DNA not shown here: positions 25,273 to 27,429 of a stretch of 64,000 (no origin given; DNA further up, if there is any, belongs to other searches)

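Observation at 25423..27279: Flagellin whose hypervariable core is a seven-repeat FG-GAP (integrin-alpha-like) beta-propeller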

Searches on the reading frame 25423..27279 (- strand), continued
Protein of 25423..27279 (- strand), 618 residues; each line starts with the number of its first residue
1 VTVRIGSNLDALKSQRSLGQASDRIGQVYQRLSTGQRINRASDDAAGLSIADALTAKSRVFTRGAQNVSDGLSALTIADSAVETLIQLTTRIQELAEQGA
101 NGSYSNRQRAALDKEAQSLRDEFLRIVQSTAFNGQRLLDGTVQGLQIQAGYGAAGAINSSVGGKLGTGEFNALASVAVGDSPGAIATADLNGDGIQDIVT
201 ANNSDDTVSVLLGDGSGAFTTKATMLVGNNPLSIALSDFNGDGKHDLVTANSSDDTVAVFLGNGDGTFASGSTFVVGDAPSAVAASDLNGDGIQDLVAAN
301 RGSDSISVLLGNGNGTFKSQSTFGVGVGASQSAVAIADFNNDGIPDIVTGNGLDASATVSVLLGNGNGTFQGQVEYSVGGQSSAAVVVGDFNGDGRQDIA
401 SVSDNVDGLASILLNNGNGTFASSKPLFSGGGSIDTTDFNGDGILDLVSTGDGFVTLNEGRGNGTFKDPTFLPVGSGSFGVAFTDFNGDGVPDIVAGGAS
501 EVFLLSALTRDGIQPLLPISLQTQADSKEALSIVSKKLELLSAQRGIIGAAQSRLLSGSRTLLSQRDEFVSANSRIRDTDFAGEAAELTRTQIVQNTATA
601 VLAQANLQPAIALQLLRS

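Call 55: find_encoding_contigs(protein=P0020, flank=10000, max_places=2)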
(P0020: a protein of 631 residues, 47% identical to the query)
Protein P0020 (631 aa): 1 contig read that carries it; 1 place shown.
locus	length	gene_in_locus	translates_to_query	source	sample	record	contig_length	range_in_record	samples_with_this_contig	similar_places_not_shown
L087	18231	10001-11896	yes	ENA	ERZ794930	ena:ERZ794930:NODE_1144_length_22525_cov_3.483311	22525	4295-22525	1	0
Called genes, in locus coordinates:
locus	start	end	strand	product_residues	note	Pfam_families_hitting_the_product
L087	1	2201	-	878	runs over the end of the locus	PF00535:Glycos_transf_2, PF10111:Glyco_tranf_2_2, PF13641:Glyco_tranf_2_3, PF00535:Glycos_transf_2, PF10111:Glyco_tranf_2_2, PF13641:Glyco_tranf_2_3 (weak)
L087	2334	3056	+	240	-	-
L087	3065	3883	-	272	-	-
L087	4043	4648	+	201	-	PF05050:Methyltransf_21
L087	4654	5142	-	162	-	-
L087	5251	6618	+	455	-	-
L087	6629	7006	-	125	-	PF01894:YjbQ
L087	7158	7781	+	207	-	-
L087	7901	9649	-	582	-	PF22847:Glyco_hydro_43_rel (faint)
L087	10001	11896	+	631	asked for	PF00669:Flagellin_N, PF13517:FG-GAP_3 (weak), PF12256:TcdB_toxin_midN (faint), PF26122:CBM_Mok13 (faint), PF13517:FG-GAP_3, PF01839:FG-GAP (weak), PF13517:FG-GAP_3, PF00700:Flagellin_C, +1 more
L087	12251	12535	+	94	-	-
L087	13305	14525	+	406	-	-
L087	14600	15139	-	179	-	PF13673:Acetyltransf_10, PF00583:Acetyltransf_1, PF13508:Acetyltransf_7, PF08445:FR47 (weak)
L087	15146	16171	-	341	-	-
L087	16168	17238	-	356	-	-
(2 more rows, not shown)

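Call 57: search_protein_representatives(alignment_id=A1)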
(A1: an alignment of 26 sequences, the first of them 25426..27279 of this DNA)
Query: 26 sequences, 618 profile positions. Proteins with E-value up to 0.001 (for the whole library): 312649; up to 1e-10: 205098; up to 1e-30: 88818. The best 150 are listed.
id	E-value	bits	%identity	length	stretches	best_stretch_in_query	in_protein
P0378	0.0e+00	2685.8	-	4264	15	174-475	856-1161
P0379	0.0e+00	2640.6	-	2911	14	170-509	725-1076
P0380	0.0e+00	2337.9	-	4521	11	178-473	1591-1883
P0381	0.0e+00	2262.5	-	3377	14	173-467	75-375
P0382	0.0e+00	2229.2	-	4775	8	166-508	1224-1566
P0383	0.0e+00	2132.9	-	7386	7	169-513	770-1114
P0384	0.0e+00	2060.8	-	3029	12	165-504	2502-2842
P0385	0.0e+00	2052.9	-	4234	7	164-508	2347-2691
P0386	0.0e+00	2020.6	-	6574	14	184-497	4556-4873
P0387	0.0e+00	1978.4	-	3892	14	175-507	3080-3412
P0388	0.0e+00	1837.9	-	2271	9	166-497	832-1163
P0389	0.0e+00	1836.3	-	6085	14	164-451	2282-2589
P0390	0.0e+00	1799.2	-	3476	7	144-507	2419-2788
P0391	0.0e+00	1733.8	-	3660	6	170-511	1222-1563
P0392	0.0e+00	1731.1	-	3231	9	170-508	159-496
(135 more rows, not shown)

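Call 58: find_related_loci(query=window:25426-27279:-, collection=metagenome_contigs, flank=6000)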
Query window:25426-27279:- (618 aa) in metagenome_contigs; peptide patterns used: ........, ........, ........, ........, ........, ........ (x = any residue, [..] = any of these).
600 stretches matched a pattern (row limit reached: there are more); 403 encode a relative of the query (tblastn E <= 1e-3); the best 80 are kept; 80 distinct loci.
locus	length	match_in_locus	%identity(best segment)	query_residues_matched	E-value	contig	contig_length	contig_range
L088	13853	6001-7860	34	14-616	4e-87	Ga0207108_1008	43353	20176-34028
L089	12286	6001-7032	47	166-500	1e-65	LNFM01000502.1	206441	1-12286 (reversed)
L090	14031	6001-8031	40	132-505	1e-65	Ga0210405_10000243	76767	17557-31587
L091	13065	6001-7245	43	166-495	3e-61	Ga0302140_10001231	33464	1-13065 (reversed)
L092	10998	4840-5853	45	160-512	2e-60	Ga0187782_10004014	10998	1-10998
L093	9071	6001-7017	44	166-505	6e-60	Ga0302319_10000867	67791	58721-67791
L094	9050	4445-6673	42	71-533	1e-59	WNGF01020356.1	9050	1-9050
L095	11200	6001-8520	45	178-527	6e-58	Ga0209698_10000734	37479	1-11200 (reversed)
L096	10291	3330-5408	43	155-513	9e-58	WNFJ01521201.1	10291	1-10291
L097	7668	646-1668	43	166-505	2e-56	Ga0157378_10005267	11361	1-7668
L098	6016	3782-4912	39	165-520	9e-57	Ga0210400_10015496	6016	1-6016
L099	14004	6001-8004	39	166-501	3e-56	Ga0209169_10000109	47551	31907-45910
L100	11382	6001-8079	38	163-504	7e-56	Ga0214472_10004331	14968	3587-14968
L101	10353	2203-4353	41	166-546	2e-55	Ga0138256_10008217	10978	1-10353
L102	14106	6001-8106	41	147-505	7e-55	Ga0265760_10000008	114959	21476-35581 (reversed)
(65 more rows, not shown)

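Call 65: find_encoding_contigs(protein=P0005, flank=3000, max_places=2)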
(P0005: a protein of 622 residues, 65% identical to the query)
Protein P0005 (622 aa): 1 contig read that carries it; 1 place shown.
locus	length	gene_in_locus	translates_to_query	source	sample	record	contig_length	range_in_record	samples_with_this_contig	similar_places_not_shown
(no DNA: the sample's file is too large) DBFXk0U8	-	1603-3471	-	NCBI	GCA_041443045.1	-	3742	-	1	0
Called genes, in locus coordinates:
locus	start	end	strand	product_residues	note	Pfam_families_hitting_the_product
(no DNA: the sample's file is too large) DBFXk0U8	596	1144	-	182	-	PF00156:Pribosyltran (weak)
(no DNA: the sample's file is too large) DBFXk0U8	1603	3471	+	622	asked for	PF00669:Flagellin_N, PF12256:TcdB_toxin_midN (faint), PF01839:FG-GAP (weak), PF13517:FG-GAP_3, PF01839:FG-GAP (weak), PF13517:FG-GAP_3, PF00700:Flagellin_C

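Call 67: search_protein_families(library=pfam, proteins=[L088:3861-5702:+, L088:5971-7866:+, L066:371-2410:+, L003:7066-8871:+, L002:4439-6292:+], max_evalue=0.001)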
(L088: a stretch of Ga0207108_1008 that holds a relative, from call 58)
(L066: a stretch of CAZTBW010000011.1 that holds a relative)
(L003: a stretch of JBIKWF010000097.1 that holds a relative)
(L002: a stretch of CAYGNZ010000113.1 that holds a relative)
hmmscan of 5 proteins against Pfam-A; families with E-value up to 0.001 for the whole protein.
L088:3861-5702:+ (614 aa): 6 families
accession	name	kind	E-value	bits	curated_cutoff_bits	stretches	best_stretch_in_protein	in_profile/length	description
PF13517.12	FG-GAP_3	-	1.6e-56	189.2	26.9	6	286-347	1-61/61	FG-GAP-like repeat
PF00669.25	Flagellin_N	-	2.2e-31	109.2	26.6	1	8-138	7-137/139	Bacterial flagellin N-terminal helical region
PF01839.29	FG-GAP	-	5.2e-26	90.5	22.1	2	329-352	2-25/37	FG-GAP repeat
PF00700.27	Flagellin_C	-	1e-08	35.8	23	1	527-611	2-86/86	Bacterial flagellin C-terminal helical region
PF00404.24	Dockerin_1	-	0.00034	21.2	22.9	0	236-295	2-46/57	Dockerin type I domain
PF12256.14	TcdB_toxin_midN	-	0.00064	19.5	24.8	0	270-300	15-48/181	Insecticide toxin TcdB middle/N-terminal region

L088:5971-7866:+ (632 aa): 7 families
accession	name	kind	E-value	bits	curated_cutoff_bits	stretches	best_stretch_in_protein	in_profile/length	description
PF13517.12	FG-GAP_3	-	5.1e-64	213.2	26.9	7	244-306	1-61/61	FG-GAP-like repeat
PF00669.25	Flagellin_N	-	3.2e-35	121.6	26.6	1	10-138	9-137/139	Bacterial flagellin N-terminal helical region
PF01839.29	FG-GAP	-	6.5e-23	80.6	22.1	1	192-216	6-36/37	FG-GAP repeat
PF00700.27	Flagellin_C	-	5.6e-12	46.3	23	1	546-630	2-86/86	Bacterial flagellin C-terminal helical region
PF12256.14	TcdB_toxin_midN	-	1.1e-11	44.8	24.8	0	238-257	28-47/181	Insecticide toxin TcdB middle/N-terminal region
PF16743.10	PliI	-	1.3e-09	38.2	27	0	165-213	33-84/123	Periplasmic lysozyme inhibitor of I-type lysozyme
PF00404.24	Dockerin_1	-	1.2e-05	25.8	22.9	0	238-253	31-46/57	Dockerin type I domain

L066:371-2410:+ (680 aa): 3 families
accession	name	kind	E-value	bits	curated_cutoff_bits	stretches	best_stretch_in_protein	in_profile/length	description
PF00669.25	Flagellin_N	-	3.1e-35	121.7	26.6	1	7-144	2-139/139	Bacterial flagellin N-terminal helical region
PF00700.27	Flagellin_C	-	2.8e-16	60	23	1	597-677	6-86/86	Bacterial flagellin C-terminal helical region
PF07676.18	PD40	-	1.3e-13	50.9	20.9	0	480-506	16-37/38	WD40-like Beta Propeller Repeat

L003:7066-8871:+ (602 aa): 5 families
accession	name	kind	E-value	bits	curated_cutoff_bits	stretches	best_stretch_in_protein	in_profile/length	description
PF13517.12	FG-GAP_3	-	1.4e-44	150.9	26.9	7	281-338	1-59/61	FG-GAP-like repeat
PF00669.25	Flagellin_N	-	5.7e-33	114.4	26.6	1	6-141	2-137/139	Bacterial flagellin N-terminal helical region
PF01839.29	FG-GAP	-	4.6e-19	68.3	22.1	0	463-480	4-21/37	FG-GAP repeat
PF00700.27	Flagellin_C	-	1.6e-17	64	23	1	515-600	1-86/86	Bacterial flagellin C-terminal helical region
PF00404.24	Dockerin_1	-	2.6e-08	34.4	22.9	0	328-380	2-42/57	Dockerin type I domain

L002:4439-6292:+ (618 aa): 4 families
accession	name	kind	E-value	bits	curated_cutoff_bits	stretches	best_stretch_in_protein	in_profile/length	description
PF13517.12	FG-GAP_3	-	4.1e-49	165.5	26.9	6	337-396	1-60/61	FG-GAP-like repeat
PF00669.25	Flagellin_N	-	2e-37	128.8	26.6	1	6-142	1-137/139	Bacterial flagellin N-terminal helical region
PF01839.29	FG-GAP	-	2.6e-16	59.5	22.1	0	380-402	3-25/37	FG-GAP repeat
PF00700.27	Flagellin_C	-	9.2e-16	58.4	23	1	534-617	3-86/86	Bacterial flagellin C-terminal helical region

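Call 89: find_encoding_contigs(protein=P0082, flank=10000, max_places=2)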
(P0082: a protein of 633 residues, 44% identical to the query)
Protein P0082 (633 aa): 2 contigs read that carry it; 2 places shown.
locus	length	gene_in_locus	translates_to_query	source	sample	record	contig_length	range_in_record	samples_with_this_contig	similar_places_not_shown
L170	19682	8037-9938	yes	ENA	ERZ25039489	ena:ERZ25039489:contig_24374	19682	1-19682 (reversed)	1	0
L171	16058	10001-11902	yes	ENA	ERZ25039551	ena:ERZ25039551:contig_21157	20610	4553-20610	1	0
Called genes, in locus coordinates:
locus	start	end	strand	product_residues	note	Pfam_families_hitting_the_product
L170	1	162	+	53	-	?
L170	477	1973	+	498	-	-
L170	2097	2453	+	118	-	-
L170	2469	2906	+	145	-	-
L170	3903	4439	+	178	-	-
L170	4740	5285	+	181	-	PF00722:Glyco_hydro_16 (weak)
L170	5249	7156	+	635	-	-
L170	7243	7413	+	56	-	-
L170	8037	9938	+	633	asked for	PF00669:Flagellin_N, PF13517:FG-GAP_3, PF01839:FG-GAP (faint), PF13517:FG-GAP_3, PF00700:Flagellin_C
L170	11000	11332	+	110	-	-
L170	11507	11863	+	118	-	-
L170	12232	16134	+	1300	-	PF28553:WH_1, PF28554:DUF8437, PF04851:ResIII (weak), PF28555:Helicase_dom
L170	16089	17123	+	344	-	-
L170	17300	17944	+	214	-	-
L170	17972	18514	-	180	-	PF13413:HTH_25 (faint)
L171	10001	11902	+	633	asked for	PF00669:Flagellin_N, PF13517:FG-GAP_3, PF01839:FG-GAP (faint), PF13517:FG-GAP_3, PF00700:Flagellin_C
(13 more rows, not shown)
